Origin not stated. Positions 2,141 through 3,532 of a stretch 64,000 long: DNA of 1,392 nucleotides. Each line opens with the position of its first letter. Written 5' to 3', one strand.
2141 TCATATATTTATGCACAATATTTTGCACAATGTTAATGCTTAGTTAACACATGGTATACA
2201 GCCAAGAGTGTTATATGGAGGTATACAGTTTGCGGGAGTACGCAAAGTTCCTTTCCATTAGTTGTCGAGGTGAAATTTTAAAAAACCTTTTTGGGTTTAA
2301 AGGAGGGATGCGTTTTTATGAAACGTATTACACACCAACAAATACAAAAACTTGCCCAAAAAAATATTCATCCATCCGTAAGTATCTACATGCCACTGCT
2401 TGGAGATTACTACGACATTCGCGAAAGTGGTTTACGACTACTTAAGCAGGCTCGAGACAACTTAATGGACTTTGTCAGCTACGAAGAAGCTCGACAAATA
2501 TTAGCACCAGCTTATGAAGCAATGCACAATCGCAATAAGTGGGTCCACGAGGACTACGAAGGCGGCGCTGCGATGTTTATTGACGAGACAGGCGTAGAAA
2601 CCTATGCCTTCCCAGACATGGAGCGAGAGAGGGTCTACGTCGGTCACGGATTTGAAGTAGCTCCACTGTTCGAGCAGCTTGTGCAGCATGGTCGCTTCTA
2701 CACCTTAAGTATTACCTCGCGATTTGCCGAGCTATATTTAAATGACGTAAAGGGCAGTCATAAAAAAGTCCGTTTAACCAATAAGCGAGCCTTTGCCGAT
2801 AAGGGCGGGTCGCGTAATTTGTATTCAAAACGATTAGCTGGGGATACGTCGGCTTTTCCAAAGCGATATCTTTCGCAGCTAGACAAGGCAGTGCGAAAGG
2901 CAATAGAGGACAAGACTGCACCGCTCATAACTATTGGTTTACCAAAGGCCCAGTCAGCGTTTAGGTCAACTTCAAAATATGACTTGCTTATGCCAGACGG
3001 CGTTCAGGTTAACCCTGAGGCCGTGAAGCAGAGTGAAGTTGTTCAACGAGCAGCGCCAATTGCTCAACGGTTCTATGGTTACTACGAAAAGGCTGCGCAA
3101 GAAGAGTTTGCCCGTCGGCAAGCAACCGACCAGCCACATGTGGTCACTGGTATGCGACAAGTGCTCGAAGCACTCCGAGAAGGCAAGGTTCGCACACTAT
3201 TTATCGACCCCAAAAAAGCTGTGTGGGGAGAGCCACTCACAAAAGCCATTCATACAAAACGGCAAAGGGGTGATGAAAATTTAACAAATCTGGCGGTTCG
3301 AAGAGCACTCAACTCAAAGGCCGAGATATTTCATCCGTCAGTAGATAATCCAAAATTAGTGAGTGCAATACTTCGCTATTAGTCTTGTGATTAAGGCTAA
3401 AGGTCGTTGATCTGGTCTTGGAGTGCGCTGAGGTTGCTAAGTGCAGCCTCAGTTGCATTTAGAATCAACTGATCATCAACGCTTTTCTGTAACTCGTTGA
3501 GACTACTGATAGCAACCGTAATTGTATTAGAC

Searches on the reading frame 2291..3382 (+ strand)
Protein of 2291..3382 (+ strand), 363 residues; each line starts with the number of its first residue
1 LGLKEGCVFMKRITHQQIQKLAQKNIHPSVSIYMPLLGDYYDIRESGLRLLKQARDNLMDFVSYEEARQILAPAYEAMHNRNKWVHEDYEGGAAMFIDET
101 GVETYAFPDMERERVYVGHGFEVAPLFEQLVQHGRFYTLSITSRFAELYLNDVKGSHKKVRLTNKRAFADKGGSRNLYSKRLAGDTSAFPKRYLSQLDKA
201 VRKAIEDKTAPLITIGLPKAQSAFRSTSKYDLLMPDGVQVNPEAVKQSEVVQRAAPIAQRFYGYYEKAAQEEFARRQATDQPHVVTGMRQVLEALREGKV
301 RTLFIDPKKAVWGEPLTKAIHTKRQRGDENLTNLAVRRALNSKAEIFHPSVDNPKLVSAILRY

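Call 76: search_protein_families(library=pfam, proteins=[window:2291-3382:+], max_evalue=0.001)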
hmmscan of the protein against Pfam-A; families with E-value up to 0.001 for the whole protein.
window:2291-3382:+ (363 aa): 5 families
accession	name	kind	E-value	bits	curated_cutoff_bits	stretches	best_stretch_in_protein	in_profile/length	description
PF18845.6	baeRF_family3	-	9.2e-16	59.1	31.5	1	191-299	62-168/168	Bacterial archaeo-eukaryotic release factor family 3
PF18855.6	baeRF_family11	-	1.2e-11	45.6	27.2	1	162-262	40-137/139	Bacterial archaeo-eukaryotic release factor family 11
PF18849.6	baeRF_family7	-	1.4e-09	38.7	27.2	1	192-259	76-143/144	Bacterial archaeo-eukaryotic release factor family 7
PF18848.6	baeRF_family6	-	4.9e-09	37.1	27.5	1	191-259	79-148/149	Bacterial archaeo-eukaryotic release factor family 6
PF18851.6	baeRF_family8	-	7.3e-09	36.1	27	1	192-262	67-137/141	Bacterial archaeo-eukaryotic release factor family 8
